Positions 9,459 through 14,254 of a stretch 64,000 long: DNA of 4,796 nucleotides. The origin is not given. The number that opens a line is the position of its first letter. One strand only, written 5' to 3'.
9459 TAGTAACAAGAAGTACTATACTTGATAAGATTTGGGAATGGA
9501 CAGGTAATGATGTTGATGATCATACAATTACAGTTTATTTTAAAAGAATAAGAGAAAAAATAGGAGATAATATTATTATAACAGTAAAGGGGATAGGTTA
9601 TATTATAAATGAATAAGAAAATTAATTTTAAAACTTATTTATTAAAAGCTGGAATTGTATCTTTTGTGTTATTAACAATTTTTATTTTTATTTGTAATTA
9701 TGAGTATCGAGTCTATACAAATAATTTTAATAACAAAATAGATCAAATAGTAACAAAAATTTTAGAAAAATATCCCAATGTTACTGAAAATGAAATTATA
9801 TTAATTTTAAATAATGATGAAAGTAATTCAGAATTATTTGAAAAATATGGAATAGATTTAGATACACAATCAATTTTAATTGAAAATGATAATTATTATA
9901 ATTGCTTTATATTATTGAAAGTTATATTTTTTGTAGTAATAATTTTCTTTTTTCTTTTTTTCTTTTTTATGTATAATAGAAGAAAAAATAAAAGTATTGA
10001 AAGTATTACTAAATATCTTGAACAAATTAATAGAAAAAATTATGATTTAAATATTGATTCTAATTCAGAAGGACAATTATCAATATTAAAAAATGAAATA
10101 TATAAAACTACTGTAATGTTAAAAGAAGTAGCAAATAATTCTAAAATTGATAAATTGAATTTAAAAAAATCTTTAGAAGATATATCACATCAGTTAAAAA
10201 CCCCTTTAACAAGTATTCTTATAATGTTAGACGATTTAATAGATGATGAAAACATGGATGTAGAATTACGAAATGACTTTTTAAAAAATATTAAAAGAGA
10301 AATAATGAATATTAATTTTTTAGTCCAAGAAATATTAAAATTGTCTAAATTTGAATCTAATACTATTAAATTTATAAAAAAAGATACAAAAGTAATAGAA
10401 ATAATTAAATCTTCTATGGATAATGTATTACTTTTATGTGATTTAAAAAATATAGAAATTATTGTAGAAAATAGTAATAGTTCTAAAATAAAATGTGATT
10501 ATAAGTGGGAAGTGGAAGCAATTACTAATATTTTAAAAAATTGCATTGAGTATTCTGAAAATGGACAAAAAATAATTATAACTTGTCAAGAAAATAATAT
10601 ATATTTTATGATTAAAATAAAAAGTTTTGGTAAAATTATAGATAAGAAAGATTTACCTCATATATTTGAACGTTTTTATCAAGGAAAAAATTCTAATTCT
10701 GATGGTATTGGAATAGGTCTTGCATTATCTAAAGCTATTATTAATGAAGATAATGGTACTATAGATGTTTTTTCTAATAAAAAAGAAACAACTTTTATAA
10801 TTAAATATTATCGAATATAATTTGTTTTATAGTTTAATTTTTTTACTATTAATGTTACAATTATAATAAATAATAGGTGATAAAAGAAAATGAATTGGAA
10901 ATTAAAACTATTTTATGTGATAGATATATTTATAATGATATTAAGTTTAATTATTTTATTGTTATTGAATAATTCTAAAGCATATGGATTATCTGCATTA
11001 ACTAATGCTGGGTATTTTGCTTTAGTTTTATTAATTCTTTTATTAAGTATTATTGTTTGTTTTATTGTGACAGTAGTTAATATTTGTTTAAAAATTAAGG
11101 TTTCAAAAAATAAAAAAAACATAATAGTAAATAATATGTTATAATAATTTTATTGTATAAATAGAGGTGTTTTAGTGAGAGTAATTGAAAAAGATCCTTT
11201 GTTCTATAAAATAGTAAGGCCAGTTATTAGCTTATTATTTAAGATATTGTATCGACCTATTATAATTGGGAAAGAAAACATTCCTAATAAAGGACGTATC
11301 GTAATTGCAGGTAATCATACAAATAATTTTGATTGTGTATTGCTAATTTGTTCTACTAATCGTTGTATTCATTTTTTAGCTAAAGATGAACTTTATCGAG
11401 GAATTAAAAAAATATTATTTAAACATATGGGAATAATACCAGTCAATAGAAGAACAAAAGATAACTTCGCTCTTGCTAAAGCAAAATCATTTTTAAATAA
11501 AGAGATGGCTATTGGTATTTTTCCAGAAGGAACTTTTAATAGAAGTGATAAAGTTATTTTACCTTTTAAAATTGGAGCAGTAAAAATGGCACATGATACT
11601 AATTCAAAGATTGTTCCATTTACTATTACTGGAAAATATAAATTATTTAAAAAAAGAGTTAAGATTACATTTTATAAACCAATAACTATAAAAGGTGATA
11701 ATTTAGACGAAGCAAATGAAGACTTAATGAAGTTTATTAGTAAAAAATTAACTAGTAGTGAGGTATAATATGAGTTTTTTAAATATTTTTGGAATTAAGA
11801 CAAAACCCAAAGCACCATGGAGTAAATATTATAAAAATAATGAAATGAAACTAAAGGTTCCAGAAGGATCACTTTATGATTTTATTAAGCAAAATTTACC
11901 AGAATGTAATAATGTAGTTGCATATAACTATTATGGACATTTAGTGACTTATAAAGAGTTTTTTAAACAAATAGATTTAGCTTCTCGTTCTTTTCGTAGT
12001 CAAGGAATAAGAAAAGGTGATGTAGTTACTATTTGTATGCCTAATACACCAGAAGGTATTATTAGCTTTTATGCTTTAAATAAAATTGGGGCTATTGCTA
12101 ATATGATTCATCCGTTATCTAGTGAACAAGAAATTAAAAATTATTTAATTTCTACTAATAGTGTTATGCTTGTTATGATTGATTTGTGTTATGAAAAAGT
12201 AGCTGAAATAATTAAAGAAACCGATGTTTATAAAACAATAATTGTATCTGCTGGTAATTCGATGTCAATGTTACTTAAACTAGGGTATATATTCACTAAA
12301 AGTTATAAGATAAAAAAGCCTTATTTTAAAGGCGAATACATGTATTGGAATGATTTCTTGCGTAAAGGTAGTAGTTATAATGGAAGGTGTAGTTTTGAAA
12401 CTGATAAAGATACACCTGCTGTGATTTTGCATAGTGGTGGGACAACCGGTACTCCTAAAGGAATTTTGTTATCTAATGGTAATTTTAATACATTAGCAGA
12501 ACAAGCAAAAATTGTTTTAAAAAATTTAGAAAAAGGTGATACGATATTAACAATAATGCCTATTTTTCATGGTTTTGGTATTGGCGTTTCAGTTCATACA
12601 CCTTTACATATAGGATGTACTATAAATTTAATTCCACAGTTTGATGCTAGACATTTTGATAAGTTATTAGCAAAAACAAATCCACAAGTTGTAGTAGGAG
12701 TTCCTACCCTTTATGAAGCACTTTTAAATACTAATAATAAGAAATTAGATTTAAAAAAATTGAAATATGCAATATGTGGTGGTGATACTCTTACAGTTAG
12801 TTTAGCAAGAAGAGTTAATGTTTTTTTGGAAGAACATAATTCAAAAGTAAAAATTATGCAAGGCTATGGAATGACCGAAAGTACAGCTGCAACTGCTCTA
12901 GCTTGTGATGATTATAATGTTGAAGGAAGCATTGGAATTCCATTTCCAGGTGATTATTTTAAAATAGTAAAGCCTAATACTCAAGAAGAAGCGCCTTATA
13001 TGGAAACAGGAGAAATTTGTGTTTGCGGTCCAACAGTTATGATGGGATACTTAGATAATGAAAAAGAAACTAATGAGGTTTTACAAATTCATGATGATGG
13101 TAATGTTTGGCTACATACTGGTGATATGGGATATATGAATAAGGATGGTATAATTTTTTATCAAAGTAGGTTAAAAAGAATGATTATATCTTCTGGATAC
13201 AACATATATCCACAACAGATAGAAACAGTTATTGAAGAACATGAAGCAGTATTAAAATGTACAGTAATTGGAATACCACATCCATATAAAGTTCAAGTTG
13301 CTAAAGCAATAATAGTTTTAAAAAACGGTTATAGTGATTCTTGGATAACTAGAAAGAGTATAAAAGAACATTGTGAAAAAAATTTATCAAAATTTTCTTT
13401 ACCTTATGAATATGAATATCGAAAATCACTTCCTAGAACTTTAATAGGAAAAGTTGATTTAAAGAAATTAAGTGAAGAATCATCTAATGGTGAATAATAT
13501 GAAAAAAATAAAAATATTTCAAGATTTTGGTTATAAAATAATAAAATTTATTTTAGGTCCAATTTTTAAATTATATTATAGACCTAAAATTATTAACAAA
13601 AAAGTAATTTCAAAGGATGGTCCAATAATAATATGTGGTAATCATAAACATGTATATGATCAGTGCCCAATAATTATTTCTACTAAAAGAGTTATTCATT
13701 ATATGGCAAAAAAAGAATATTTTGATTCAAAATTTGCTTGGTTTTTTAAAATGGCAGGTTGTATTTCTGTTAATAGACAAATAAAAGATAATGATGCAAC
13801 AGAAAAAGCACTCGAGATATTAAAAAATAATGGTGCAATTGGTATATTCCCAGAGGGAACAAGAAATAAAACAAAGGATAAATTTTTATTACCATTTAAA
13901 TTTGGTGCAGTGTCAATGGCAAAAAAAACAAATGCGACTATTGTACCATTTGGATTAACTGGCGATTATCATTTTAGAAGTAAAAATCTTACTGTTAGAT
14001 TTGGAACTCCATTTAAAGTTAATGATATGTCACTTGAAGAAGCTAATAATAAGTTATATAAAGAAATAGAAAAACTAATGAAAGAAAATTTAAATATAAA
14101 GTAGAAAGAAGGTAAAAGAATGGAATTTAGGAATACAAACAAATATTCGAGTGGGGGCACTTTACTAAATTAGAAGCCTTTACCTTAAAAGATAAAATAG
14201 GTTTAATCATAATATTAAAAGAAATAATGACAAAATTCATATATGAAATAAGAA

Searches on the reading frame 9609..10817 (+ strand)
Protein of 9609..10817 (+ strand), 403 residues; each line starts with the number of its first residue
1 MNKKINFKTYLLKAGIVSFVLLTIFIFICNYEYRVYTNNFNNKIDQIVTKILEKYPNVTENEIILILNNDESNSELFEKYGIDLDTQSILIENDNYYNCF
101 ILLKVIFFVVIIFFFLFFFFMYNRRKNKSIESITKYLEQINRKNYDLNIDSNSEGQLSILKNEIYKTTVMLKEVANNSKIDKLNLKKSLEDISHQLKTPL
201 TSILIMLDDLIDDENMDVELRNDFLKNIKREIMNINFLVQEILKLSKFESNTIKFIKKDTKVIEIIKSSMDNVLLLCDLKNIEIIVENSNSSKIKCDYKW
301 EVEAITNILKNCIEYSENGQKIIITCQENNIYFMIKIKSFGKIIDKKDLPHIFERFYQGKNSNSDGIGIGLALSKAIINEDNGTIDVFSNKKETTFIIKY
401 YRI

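Call 10: search_protein_families(library=pfam, proteins=[window:9609-10817:+], max_evalue=0.01)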
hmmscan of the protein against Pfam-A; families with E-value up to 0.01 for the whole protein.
window:9609-10817:+ (403 aa): 2 families
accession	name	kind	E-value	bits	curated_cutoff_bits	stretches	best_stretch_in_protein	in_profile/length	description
PF02518.31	HATPase_c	-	5.2e-14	53.1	26.4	1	303-399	8-106/111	Histidine kinase-, DNA gyrase B-, and HSP90-like ATPase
PF00512.31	HisKA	-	5.2e-10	39.7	26.9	1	189-250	6-65/66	His Kinase A (phospho-acceptor) domain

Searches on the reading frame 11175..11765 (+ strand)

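Call 10: search_protein_families(library=pfam, proteins=[window:11175-11765:+], max_evalue=0.01)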
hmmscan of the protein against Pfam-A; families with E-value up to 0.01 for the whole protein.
window:11175-11765:+ (197 aa): 1 family
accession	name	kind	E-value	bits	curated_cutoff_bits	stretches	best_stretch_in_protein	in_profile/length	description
PF01553.26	Acyltransferase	-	4.5e-26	91.6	23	1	30-151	4-131/132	Acyltransferase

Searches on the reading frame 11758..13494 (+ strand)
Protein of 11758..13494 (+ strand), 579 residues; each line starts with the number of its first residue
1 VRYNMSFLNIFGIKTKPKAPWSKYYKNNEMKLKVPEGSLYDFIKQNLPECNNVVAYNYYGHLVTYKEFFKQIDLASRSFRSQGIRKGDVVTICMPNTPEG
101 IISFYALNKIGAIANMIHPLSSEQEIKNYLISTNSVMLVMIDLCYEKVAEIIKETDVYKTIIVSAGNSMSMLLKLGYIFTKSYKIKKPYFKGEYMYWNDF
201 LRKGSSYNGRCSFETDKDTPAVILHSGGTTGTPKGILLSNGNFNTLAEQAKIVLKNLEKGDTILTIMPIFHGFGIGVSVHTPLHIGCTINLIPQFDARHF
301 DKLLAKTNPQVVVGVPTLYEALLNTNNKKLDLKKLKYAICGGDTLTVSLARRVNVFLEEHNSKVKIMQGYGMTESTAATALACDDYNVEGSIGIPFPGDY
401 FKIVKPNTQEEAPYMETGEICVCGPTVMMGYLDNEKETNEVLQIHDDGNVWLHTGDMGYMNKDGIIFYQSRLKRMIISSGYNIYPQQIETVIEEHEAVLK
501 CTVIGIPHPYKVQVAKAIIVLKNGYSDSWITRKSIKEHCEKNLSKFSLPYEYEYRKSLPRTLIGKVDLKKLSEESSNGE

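Call 10: search_protein_families(library=pfam, proteins=[window:11758-13494:+], max_evalue=0.01)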
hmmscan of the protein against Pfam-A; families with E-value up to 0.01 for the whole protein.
window:11758-13494:+ (579 aa): 2 families
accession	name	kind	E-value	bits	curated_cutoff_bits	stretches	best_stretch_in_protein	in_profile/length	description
PF00501.34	AMP-binding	-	3.2e-73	247.2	29.9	1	52-432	10-384/384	AMP-binding enzyme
PF13193.12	AMP-binding_C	-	6.1e-14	53.1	24.5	1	487-565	1-76/76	AMP-binding enzyme C-terminal domain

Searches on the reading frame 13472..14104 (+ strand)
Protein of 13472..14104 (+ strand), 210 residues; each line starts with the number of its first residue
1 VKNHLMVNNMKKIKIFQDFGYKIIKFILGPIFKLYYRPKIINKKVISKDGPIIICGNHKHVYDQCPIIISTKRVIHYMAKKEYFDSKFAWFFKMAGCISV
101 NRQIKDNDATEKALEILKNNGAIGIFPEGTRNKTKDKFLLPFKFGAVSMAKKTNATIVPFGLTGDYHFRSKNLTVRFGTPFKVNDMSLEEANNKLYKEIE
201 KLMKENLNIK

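Call 10: search_protein_families(library=pfam, proteins=[window:13472-14101:+], max_evalue=0.01)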
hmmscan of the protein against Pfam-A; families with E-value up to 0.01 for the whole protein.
window:13472-14101:+ (210 aa): 1 family
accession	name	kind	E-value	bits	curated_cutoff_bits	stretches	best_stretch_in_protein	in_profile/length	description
PF01553.26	Acyltransferase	-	1.4e-22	80.3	23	1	39-161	3-130/132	Acyltransferase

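Call 89: find_encoding_contigs(protein=window:13472-14104:+, flank=3500, max_places=10)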
Protein window:13472-14104:+ (210 aa): no gene with exactly this product is on record in the collection.
